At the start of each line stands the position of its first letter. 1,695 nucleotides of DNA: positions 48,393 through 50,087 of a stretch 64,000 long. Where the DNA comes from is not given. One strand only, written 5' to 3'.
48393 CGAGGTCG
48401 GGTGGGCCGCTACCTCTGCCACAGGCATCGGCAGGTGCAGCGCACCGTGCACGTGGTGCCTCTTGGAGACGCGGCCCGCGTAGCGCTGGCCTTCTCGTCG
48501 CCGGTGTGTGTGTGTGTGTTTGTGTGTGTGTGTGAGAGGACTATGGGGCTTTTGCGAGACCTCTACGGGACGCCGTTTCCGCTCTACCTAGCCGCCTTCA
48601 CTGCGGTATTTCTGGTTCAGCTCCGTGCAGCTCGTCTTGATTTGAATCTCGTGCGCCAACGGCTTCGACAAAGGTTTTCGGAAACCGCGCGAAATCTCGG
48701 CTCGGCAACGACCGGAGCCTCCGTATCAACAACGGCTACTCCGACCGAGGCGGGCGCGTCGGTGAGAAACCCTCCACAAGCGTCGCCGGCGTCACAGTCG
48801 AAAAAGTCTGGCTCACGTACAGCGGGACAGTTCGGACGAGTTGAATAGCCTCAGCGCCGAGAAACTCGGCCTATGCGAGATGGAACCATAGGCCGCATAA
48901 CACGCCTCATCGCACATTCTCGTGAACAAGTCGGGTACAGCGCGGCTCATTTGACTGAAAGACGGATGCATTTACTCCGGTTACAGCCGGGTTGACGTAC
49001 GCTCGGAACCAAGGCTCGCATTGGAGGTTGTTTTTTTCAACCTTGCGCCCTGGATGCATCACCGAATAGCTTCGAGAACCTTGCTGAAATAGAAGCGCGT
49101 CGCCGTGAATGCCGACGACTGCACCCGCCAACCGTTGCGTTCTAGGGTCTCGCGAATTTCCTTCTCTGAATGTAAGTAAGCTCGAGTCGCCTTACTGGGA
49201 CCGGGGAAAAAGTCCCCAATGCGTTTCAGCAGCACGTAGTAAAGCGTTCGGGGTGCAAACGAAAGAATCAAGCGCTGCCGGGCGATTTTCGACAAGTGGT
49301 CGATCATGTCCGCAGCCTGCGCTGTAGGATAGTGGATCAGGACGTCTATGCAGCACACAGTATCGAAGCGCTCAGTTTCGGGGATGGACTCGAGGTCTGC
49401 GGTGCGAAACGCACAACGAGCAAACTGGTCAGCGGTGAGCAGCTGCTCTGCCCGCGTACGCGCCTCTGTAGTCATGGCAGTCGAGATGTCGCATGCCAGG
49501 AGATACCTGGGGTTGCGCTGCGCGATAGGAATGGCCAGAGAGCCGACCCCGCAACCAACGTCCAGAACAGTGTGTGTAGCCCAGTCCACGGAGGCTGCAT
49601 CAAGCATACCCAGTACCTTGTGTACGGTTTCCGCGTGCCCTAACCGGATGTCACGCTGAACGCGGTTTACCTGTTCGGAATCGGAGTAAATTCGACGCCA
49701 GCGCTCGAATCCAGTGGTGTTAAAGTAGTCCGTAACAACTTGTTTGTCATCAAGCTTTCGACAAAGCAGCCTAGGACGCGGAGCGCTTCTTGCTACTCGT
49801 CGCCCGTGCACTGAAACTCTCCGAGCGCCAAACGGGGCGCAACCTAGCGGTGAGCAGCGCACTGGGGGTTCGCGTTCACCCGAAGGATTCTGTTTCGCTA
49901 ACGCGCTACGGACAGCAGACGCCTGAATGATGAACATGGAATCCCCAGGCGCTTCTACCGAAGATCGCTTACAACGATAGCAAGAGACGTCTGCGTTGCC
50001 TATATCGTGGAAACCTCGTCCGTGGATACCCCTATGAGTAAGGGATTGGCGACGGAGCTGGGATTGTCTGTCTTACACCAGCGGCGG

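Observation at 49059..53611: Two plastid-function genes in tandem (ChlM and NTT), both with long N-terminal extensions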

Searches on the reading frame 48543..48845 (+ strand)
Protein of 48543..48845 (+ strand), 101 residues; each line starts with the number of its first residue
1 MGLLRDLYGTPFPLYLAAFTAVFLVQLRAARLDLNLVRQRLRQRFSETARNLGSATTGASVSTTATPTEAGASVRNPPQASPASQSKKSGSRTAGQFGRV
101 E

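Call 42: list_cluster_members(proteins=[window:48543-48845:+, window:54783-55394:-])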
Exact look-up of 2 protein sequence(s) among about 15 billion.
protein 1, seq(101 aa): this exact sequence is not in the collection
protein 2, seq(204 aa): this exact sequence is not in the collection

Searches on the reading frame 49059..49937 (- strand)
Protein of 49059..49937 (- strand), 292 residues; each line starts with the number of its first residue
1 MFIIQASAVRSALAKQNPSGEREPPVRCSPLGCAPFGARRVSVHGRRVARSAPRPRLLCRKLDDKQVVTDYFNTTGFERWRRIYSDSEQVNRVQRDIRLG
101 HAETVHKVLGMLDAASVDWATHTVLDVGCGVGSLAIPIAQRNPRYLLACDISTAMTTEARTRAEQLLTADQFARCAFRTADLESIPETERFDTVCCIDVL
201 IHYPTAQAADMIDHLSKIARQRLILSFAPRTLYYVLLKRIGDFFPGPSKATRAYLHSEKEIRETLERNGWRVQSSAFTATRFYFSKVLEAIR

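Call 3: search_protein_families(library=pfam, proteins=[window:49059-49937:-])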
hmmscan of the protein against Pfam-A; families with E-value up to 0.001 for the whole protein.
window:49059-49937:- (292 aa): 11 families
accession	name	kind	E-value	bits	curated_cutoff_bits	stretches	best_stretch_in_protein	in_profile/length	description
PF07109.17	Mg-por_mtran_C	-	1.1e-36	125.5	27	1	196-292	1-97/97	Magnesium-protoporphyrin IX methyltransferase C-terminus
PF13649.12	Methyltransf_25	-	2.1e-15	57.6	27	1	124-219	1-93/97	Methyltransferase domain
PF08242.18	Methyltransf_12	-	1.4e-11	45.4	30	1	125-219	1-92/98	Methyltransferase domain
PF08241.18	Methyltransf_11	-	8.4e-11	42.8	21.2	1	125-207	1-77/95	Methyltransferase domain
PF13847.12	Methyltransf_31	-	2e-10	40.9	27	1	123-219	6-98/145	Methyltransferase domain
PF13489.12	Methyltransf_23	-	1.2e-08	35.3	27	1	122-274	24-163/164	Methyltransferase domain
PF05175.20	MTS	-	2.8e-07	30.8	23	1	120-196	31-104/170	Methyltransferase small domain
PF06325.19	PrmA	-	7.8e-05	22.7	22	1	100-196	143-232/296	Ribosomal protein L11 methyltransferase (PrmA)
PF08003.17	Methyltransf_9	-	0.00022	20.8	23.8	1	120-218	115-205/315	Protein of unknown function (DUF1698)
PF05401.17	NodS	-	0.00028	21.2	24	0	110-202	33-118/201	Nodulation protein S (NodS)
PF02353.26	CMAS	-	0.00031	20.6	27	1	111-219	54-156/273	Mycolic acid cyclopropane synthetase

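Call 4: search_protein_families(library=ncbifam, proteins=[window:49059-49937:-])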
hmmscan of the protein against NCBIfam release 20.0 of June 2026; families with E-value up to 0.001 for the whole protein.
window:49059-49937:- (292 aa): 29 families (the best 25 are shown)
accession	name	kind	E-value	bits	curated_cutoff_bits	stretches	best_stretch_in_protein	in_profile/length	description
TIGR02021.1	BchM-ChlM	equivalog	1.2e-63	214.4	158.9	1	64-289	1-217/218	magnesium protoporphyrin IX methyltransferase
NF043040.1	corrin_prot_MT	hypoth_equivalog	1.9e-11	43.8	180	1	115-200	36-120/216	corrinoid protein-associated methyltransferase CpaM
TIGR01983.1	UbiG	equivalog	1.4e-10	40.9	102.95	1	116-221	45-145/228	bifunctional 2-polyprenyl-6-hydroxyphenol methylase/3-demethylubiquinol 3-O-methyltransferase UbiG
NF004851.0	PRK06202.1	equivalog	3.4e-09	36.5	243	1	80-226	27-165/237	hypothetical protein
NF041255.1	mycofact_MftM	equivalog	4.7e-09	36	200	1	120-225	139-239/289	mycofactocin oligosaccharide methyltransferase MftM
NF041820.1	daptide_MTase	equivalog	3.1e-08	33.4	175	1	117-195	33-109/243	daptide-type RiPP biosynthesis methyltransferase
TIGR02072.1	BioC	equivalog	1.5e-07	31.5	184.95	1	105-200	20-107/244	malonyl-ACP O-methyltransferase BioC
NF009639.0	PRK13168.1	equivalog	8.4e-07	28.2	458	1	106-232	290-408/446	23S rRNA (uracil(1939)-C(5))-methyltransferase RlmD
NF011650.0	PRK15068.1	equivalog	1.1e-06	27.7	209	1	120-217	122-212/324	tRNA 5-methoxyuridine(34)/uridine 5-oxyacetic acid(34) synthase CmoB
NF001785.0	PRK00517.2-2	equivalog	1.2e-06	27.9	188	1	100-194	127-215/282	50S ribosomal protein L11 methyltransferase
TIGR04290.1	meth_Rta_06860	hypoth_equivalog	1.5e-06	27.8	300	1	114-224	43-148/226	TIGR04290 family methyltransferase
NF000466.2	16S_rRNA_Rmt_gen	equivalog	3.4e-06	26.6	250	1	120-232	107-214/254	Rmt family 16S rRNA (guanine(1405)-N(7))-methyltransferase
TIGR03534.1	RF_mod_PrmC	equivalog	4.5e-06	26.3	199.1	1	120-196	88-162/253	peptide chain release factor N(5)-glutamine methyltransferase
TIGR01934.1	MenG_MenH_UbiE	subfamily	1e-05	25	158.35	1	120-193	39-109/223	ubiquinone/menaquinone biosynthesis methyltransferase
TIGR00452.1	TIGR00452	equivalog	2.3e-05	23.3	275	1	118-205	115-199/316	tRNA 5-methoxyuridine(34)/uridine 5-oxyacetic acid(34) synthase CmoB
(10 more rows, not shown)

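Call 5: list_cluster_members(proteins=[window:49059-49937:-, window:51557-53611:-])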
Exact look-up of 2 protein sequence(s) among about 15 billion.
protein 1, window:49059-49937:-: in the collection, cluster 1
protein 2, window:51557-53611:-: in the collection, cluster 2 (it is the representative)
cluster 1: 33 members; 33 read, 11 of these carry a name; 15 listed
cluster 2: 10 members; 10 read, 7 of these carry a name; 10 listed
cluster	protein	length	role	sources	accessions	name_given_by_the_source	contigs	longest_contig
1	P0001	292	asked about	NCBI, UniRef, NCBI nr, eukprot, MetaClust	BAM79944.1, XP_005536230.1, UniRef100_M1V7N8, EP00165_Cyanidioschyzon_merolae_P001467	Mg-protoporphyrin O-methyltransferase [Cyanidioschyzon merolae strain 10D] | Mg-protoporphyrin O-methyltransferase n=1 Tax=Cyanidioschyzon merolae (strain NIES-3377 / ... | XP_005536230.1 Mg-protoporphyrin O-methyltransferase [Cyanidioschyzon merolae strain 10D]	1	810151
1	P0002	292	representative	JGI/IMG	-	-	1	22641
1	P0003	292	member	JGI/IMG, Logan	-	magnesium-protoporphyrin O-methyltransferase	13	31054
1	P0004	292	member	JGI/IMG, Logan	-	magnesium-protoporphyrin O-methyltransferase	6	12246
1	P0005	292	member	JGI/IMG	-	magnesium-protoporphyrin O-methyltransferase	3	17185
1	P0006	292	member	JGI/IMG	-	magnesium-protoporphyrin O-methyltransferase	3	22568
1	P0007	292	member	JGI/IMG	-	magnesium-protoporphyrin O-methyltransferase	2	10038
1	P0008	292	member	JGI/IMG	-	magnesium-protoporphyrin O-methyltransferase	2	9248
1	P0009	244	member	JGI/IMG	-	magnesium-protoporphyrin O-methyltransferase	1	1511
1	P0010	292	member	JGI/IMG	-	magnesium-protoporphyrin O-methyltransferase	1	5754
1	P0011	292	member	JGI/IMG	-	magnesium-protoporphyrin O-methyltransferase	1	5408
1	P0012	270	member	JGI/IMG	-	magnesium-protoporphyrin O-methyltransferase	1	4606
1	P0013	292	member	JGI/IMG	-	-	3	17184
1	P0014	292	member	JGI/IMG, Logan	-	-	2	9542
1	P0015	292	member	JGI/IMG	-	-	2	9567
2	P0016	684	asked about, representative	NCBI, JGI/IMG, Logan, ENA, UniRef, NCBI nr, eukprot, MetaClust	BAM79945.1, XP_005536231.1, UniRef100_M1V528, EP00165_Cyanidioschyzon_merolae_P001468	chloroplast ADP,ATP carrier protein [Cyanidioschyzon merolae strain 10D] | AAA family ATP:ADP antiporter | ADP,ATP carrier protein n=1 Tax=Cyanidioschyzon merolae (strain NIES-3377 / 10D) ...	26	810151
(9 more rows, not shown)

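Call 11: search_solved_structures(query=window:49059-49937:-, show_alignments=1, max_evalue=0.00001)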
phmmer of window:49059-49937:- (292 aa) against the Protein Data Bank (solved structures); distinct sequences matched with E-value up to 0.00001: 3.
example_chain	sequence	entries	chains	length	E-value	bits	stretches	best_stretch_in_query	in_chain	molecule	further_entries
4qdj_A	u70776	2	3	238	1.2e-67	231.4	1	61-292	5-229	Magnesium-protoporphyrin O-methyltransferase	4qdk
8zc8_A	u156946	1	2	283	1.1e-07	34.7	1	104-220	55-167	MitM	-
21zq_A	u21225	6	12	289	1.1e-07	34.7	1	105-220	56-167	MitM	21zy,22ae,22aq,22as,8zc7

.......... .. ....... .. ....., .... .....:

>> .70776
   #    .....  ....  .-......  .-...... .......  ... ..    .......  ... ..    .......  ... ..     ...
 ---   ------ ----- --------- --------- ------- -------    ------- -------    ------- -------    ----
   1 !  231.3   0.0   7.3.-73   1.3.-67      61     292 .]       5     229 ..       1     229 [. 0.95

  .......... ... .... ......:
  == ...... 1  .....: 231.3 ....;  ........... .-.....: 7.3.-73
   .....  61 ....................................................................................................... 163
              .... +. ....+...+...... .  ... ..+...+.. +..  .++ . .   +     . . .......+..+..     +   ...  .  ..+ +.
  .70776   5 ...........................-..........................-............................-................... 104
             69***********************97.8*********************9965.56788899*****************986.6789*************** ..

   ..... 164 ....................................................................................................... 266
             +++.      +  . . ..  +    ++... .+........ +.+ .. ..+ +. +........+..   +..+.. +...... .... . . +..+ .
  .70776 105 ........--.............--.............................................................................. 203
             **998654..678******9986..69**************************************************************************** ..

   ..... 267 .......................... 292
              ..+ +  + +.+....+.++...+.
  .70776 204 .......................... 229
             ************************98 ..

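Call 33: predict_structure(alignment_id=A2)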
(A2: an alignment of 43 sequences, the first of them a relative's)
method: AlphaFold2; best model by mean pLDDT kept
length: 684 residues; sequences in the alignment: 43
mean_pLDDT: 77.3   pTM: 0.73
mean pLDDT of the five models: 77.3, 73.9, 71.9, 71.0, 69.5
residues with pLDDT >= 90: 325; 70-90: 168; 50-70: 41; < 50: 150
segments of 3 or more residues with pLDDT < 50: 1-84, 90-111, 148-176, 178-185
pLDDT, mean of each block of 10 residues (from residue 1): 31 34 35 38 33 33 35 40 49 40 41 53 67 68 49 41 37 42 64 92 94 89 89 89 87 90 95 96 91 93 92 94 83 82 81 88 93 94 94 97 96 92 72 78 94 95 92 92 91 91 90 91 94 95 94 94 92 88 87 87 86 90 88 96 96 93 92 86 54
secondary structure, 60 per line:
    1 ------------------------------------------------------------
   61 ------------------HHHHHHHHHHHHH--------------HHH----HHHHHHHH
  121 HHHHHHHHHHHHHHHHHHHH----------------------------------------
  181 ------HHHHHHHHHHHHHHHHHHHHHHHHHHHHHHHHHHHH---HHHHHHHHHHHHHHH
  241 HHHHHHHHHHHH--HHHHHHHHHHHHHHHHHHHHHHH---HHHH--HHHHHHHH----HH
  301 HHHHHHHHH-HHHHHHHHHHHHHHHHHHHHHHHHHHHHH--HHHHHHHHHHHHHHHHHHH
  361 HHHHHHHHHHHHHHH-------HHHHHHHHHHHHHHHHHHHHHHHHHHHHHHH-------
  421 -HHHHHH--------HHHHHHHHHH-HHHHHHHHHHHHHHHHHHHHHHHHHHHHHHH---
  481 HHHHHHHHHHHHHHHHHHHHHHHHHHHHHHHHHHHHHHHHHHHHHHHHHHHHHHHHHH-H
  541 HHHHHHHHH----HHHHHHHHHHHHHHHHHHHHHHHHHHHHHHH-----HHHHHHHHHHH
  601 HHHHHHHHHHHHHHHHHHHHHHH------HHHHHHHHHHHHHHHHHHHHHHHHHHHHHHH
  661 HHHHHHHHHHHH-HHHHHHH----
elements in order (helices of 4 or more, strands of 3 or more residues): H79-91 H113-140 H187-222 H226-252 H255-277 H281-284 H287-294 H299-309 H311-339 H342-375 H383-413 H422-427 H436-445 H447-477 H481-538 H540-549 H554-584 H590-623 H630-672 H674-680

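Call 53: find_related_loci(query=A2, collection=genome_contigs, flank=500)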
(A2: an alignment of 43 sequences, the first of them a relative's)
Query A2 (684 aa) in genome_contigs; peptide patterns used: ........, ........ (x = any residue, [..] = any of these).
600 stretches matched a pattern (row limit reached: there are more); 590 encode a relative of the query (tblastn E <= 1e-3); the best 80 are kept; 80 distinct loci.
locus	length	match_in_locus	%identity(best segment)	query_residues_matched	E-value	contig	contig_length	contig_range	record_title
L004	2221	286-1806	58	181-673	0e+0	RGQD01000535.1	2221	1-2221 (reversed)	MAG: Betaproteobacteria bacterium isolate WB8_3_330 contig_100_534, whole genome shotgun sequence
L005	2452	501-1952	56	189-667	2e-170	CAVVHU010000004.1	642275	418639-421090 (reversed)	MAG: uncultured Chlamydiales bacterium isolate MFD02923.bin.1.43 genome assembly, contig: contig_19585, whole genome sho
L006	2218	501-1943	56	189-665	2e-173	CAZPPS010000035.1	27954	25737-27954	MAG TPA_asm: uncultured bacterium isolate SRP262948_co1_220 genome assembly, contig: NODE_1554_length_27954_cov_7.557583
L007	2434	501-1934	57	189-667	3e-168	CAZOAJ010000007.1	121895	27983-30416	MAG TPA_asm: uncultured bacterium isolate SRP296810_co1_368 genome assembly, contig: NODE_132_length_121895_cov_27.12864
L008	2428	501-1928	57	189-664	2e-166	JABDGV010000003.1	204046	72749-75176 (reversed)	MAG: Bacteroidetes bacterium isolate BWOrgHeat_Nextera28_MAG1 3300021023.a:Ga0206912_1003, whole genome shotgun sequence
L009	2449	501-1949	55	187-665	2e-166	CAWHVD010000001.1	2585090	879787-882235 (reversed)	MAG: uncultured Chlamydiales bacterium isolate MFD02416.bin.1.76 genome assembly, contig: contig_27032, whole genome sho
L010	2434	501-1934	56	189-664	3e-166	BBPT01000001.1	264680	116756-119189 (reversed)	Parachlamydiaceae bacterium HS-T3 DNA, contig: NODE_1, whole genome shotgun sequence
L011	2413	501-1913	57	189-657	2e-165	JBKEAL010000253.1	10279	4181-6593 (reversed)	MAG: Parachlamydiaceae bacterium isolate VLC_099 k121_16014000, whole genome shotgun sequence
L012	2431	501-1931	54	189-665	1e-163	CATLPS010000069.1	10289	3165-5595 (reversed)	MAG: uncultured Chlamydiae bacterium isolate SRR3962508_bin.3_MetaWRAP_v1.3_MAG genome assembly, contig: ERZ505238.1010,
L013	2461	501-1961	54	189-675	2e-163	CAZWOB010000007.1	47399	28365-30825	MAG TPA_asm: uncultured bacterium isolate binchicken_co334_43 genome assembly, contig: NODE_1130_length_47399_cov_13.772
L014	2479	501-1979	54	187-681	2e-163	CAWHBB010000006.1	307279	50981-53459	MAG: Chlamydiia bacterium isolate MFD09495.bin.2.3 genome assembly, contig: contig_3909, whole genome shotgun sequence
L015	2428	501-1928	54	189-663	5e-163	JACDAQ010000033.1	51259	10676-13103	MAG: Candidatus Protochlamydia sp. isolate MGR_bin260 SD2897-2912_k127_8561032, whole genome shotgun sequence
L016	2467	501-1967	52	187-671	2e-164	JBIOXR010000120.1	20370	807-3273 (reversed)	MAG: Chlamydiales bacterium isolate MAG051 k127_5648755, whole genome shotgun sequence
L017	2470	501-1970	52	189-678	7e-162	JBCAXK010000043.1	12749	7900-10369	MAG: Chlamydiota bacterium isolate J06555_2 NODE_43_length_12749_cov_7.508917, whole genome shotgun sequence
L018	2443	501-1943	55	189-667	4e-162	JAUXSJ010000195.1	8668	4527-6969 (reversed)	MAG: Parachlamydiaceae bacterium isolate C12_metabat.bin.6 C12_k141_508787, whole genome shotgun sequence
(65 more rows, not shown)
